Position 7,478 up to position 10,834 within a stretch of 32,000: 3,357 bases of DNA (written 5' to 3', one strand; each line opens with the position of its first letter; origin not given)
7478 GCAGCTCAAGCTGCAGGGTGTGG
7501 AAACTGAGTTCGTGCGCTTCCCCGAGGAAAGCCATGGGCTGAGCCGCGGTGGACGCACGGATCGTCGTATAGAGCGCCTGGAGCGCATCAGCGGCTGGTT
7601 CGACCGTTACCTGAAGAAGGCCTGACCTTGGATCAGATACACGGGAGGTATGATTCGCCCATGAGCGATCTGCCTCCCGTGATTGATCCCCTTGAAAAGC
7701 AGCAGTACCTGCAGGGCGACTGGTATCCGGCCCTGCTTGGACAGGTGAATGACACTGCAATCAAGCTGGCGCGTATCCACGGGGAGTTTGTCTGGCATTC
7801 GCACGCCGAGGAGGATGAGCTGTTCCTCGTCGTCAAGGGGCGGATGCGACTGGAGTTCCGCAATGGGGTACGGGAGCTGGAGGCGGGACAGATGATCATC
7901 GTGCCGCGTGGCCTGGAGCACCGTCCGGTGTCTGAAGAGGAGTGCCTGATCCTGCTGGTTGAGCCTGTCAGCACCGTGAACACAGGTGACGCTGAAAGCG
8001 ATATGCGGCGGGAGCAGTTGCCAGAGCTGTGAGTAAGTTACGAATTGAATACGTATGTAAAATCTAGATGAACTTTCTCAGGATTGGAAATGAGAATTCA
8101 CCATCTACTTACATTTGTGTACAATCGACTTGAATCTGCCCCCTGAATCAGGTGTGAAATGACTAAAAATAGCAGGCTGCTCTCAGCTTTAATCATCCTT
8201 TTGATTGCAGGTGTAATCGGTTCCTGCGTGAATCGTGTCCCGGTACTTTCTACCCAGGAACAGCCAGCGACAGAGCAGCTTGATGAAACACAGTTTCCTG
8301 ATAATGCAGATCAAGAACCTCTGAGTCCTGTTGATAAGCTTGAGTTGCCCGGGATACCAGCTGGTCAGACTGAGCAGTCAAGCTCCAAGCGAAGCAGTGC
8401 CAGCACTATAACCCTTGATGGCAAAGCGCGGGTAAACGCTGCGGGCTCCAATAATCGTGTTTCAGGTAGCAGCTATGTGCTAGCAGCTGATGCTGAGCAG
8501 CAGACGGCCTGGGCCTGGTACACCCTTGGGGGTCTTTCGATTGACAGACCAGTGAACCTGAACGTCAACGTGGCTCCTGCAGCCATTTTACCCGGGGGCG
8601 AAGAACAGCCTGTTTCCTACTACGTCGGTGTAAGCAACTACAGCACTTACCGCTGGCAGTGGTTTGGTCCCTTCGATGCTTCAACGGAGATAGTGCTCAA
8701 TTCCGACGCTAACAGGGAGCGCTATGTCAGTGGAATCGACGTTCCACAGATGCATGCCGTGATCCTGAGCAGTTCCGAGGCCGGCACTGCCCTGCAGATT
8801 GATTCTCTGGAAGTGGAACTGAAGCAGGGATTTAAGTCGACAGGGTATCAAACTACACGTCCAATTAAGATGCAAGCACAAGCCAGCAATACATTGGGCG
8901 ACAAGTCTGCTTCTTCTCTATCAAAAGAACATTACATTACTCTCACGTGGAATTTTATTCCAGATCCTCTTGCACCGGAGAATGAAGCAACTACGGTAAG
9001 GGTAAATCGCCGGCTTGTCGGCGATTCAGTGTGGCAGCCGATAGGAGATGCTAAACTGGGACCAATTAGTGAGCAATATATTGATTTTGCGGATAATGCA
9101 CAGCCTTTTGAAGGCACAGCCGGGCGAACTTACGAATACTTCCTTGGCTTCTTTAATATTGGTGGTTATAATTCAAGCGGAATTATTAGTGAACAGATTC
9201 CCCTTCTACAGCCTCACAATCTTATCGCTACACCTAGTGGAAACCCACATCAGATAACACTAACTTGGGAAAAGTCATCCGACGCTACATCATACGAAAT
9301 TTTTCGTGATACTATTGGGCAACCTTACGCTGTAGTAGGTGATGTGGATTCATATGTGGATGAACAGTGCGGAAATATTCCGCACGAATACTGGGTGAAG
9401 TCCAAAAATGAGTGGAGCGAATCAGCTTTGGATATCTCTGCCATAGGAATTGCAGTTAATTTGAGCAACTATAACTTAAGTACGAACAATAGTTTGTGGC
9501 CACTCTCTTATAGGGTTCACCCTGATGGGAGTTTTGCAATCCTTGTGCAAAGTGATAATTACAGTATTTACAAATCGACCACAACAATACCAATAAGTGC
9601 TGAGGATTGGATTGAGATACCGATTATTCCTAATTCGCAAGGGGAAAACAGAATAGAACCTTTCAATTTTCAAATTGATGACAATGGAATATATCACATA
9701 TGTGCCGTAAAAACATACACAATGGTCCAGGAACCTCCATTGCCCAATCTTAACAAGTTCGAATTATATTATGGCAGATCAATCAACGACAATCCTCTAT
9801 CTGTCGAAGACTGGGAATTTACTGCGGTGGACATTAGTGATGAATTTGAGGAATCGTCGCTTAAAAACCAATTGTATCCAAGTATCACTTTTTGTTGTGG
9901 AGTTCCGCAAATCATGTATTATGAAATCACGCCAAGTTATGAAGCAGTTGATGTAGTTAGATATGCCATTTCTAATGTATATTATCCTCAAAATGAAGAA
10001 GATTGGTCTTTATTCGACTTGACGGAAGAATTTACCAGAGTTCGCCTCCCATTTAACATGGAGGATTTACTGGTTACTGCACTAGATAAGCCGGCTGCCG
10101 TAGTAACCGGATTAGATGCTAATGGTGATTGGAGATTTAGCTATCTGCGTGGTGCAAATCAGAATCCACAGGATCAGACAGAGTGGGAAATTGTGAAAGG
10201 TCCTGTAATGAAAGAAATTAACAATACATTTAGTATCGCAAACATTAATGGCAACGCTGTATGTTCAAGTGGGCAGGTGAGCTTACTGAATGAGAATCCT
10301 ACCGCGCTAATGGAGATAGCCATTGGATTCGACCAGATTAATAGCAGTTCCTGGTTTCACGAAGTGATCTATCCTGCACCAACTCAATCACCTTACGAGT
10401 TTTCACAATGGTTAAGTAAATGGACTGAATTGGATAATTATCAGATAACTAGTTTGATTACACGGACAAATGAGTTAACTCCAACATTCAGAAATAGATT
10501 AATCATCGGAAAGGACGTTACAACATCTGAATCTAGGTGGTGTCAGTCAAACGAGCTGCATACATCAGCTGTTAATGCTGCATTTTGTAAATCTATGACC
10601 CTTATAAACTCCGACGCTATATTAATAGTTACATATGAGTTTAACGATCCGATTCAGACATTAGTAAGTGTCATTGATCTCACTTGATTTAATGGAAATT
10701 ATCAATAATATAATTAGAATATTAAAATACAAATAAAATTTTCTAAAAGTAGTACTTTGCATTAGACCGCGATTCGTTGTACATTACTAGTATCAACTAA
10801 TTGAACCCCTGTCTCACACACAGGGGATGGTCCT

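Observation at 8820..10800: Sharp compositional gradient inside one ORF: the N-terminal third is near host GC and the C-terminal two thirds fall to about 30% GC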

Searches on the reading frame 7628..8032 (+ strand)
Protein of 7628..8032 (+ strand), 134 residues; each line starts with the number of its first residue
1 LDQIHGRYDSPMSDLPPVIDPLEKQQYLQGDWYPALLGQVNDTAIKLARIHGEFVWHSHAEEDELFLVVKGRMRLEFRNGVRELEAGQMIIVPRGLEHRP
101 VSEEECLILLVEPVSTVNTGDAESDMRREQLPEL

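Call 12: search_protein_families(library=pfam, proteins=[window:7628-8032:+], max_evalue=0.001)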
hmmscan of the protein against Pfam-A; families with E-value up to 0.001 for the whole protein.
window:7628-8032:+ (134 aa): 4 families
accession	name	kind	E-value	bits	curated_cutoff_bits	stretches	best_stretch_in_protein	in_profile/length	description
PF07883.17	Cupin_2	-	4.9e-12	45.8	27.2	1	52-111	9-69/70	Cupin domain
PF12852.13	Cupin_6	-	0.00029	21.1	26.7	1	36-120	6-94/183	Cupin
PF00190.28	Cupin_1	-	0.00039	20.5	22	1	51-103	43-102/151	Cupin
PF02311.25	AraC_binding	-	0.00077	19.6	21.1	0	54-104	16-65/135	AraC-like ligand binding domain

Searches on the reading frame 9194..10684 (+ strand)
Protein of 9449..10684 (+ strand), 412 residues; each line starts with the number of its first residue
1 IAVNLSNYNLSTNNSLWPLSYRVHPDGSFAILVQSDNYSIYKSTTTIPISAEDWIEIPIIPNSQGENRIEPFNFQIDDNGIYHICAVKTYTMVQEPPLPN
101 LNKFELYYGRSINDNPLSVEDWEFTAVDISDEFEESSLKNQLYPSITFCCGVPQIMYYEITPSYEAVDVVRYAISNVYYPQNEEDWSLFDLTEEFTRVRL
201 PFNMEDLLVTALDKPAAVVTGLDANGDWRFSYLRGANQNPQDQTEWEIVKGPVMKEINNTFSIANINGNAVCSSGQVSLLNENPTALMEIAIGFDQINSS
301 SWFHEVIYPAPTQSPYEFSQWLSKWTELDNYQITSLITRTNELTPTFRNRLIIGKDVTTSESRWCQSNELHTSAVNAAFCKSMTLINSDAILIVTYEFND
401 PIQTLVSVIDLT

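Call 24: search_protein_representatives(protein=window:9449-10684:+)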
Query: 412 residues. Proteins with E-value up to 0.001 (for the whole library): 6; up to 1e-10: 2; up to 1e-30: 1. The best 6 are listed.
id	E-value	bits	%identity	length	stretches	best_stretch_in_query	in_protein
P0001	1.5e-277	936.7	100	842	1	1-412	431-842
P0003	5.5e-16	75.3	30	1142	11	223-282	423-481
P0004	6.5e-06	42.1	26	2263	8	54-89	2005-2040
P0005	1.4e-04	37.7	27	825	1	25-193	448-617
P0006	1.8e-04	37.3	28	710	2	134-248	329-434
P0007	4.8e-04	36.0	29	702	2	128-246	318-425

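Call 26: search_protein_families(library=pfam, proteins=[P0003, P0004, P0005, P0006, P0007], max_evalue=0.01)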
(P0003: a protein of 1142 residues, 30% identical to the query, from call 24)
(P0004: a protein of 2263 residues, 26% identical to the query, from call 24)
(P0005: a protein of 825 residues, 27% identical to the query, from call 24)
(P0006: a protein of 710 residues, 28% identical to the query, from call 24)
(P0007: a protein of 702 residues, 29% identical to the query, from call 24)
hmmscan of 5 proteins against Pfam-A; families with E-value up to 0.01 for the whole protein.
P0003 (1142 aa): 7 families
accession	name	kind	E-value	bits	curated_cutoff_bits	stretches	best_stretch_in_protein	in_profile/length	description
PF17963.7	Big_9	-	1.7e-246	798.4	23.6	11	99-188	1-89/89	Bacterial Ig domain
PF17892.7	Cadherin_5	-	5.3e-228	738.5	26.5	11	98-188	1-98/98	Cadherin-like domain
PF17803.7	Cadherin_4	-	7.5e-224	725.2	25.1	12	90-156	2-71/71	Bacterial cadherin-like domain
PF13004.13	BACON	-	1.6e-10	41.2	25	0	986-1020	24-50/61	Putative binding domain, N-terminal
PF17710.6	DUF5555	-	2.9e-08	34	25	0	276-326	93-143/295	Family of unknown function (DUF5555)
PF23237.1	HYR_4C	-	4.4e-06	27.2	27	0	117-172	18-71/73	HYR-like domain with 4 cysteines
PF25252.1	DUF7854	-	0.0011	19.4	32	0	32-57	39-66/81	Family of unknown function (DUF7854)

P0004 (2263 aa): 1 family
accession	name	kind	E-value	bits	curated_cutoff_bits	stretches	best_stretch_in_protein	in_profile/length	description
PF24912.1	SH3_TNRC18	-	0.00063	19.9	27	0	1468-1484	40-56/58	TNRC18-like,(4.1.1) SH3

P0005 (825 aa): 0 families

P0006 (710 aa): 1 family
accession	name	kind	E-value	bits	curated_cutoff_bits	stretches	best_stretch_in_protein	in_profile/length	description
PF18370.7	RGI_lyase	-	0.0012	19.6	27.8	1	264-312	32-78/86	Rhamnogalacturonan I lyases beta-sheet domain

P0007 (702 aa): 0 families

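Call 28: find_encoding_contigs(protein=P0005, flank=8000, max_places=6)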
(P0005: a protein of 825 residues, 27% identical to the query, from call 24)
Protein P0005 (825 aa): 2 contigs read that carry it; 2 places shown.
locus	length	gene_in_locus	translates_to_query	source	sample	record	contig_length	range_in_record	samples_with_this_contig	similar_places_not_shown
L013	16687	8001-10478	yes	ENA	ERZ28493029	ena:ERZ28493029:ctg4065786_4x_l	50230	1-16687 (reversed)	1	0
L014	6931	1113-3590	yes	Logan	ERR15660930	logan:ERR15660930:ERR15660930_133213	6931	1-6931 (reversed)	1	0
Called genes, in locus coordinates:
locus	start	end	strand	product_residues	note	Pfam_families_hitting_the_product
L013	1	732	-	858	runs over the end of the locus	-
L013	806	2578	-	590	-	PF22842:Pel9A-like_beta_helix, PF05048:NosD (weak), PF13229:Beta_helix (weak)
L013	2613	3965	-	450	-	-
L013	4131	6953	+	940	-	PF00082:Peptidase_S8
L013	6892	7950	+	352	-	-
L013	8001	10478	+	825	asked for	-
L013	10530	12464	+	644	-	PF00246:Peptidase_M14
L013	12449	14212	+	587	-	PF00246:Peptidase_M14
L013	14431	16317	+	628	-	PF00664:ABC_membrane, PF00005:ABC_tran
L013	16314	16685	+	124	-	?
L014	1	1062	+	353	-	?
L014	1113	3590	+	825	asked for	-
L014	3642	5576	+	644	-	PF00246:Peptidase_M14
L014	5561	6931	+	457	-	?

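Call 47: find_homologous_proteins(query=A1, max_evalue=0.001)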
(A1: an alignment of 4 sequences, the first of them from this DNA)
Query A1 (4 sequences) (497 aa, profile of the alignment): 4 proteins with E <= 0.001 among 4726 candidates.
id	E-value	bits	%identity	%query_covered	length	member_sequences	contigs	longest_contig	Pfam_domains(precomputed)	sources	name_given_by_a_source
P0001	2.1e-203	695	100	100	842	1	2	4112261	-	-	-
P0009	1.1e-29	122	38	15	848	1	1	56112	PF25832.1,PF18370.8,PF25833.1,PF21910.3,PF00041.28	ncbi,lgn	-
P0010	1.3e-6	46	34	20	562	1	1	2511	PF24517.3,PF00041.28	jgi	jgi:fibronectin type 3 domain-containing protein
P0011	2.5e-5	42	42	5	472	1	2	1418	PF25833.1,PF00041.28,PF16656.12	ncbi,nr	ncbi:MAG: fibronectin type III domain-containing protein, partial [Proteobacteria bacterium]|nr:fibr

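Call 62: search_solved_structures(query=A1, max_evalue=1)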
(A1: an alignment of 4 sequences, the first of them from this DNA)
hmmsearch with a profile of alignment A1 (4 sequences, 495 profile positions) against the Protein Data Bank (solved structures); distinct sequences matched with E-value up to 1: 4.
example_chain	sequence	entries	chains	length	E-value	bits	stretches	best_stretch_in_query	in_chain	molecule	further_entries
3mpc_A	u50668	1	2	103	5.7e-05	25.4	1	4-74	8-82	Fn3-like protein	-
5g56_A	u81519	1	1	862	0.003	19.8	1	4-74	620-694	CARBOHYDRATE BINDING FAMILY 6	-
7jgu_A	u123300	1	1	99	0.061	15.4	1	12-71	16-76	Fibronectin type-III domain-containing protein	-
7jgt_A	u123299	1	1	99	0.16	14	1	12-71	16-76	Fibronectin type-III domain-containing protein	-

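Call 63: search_protein_families(library=pfam, alignment_id=A1, max_evalue=10)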
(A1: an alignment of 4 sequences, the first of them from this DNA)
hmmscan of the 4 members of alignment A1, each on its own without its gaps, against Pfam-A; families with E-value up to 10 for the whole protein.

A. member 1, seq(497 aa): 1 family
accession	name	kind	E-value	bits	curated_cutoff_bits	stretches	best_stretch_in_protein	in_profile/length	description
PF21910.2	GH85_C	-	0.016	16.1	27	1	20-41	18-39/95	GH85 endohexosaminidases, C-terminal domain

B. families by the number of members that match (of 4 scanned): 3 families
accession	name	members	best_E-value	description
PF18370.7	RGI_lyase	1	0.00064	Rhamnogalacturonan I lyases beta-sheet domain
PF21910.2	GH85_C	1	0.016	GH85 endohexosaminidases, C-terminal domain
PF16656.11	Pur_ac_phosph_N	1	0.27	Purple acid Phosphatase, N-terminal domain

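Call 86: find_related_loci(query=A4, collection=viral_contigs, flank=5000)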
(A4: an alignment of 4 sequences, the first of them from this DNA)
Query A4 (412 aa) in viral_contigs; peptide patterns used: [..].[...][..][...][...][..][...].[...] (x = any residue, [..] = any of these).
20 stretches matched a pattern, but none encodes a relative of the query by tblastn (E <= 1e-3).
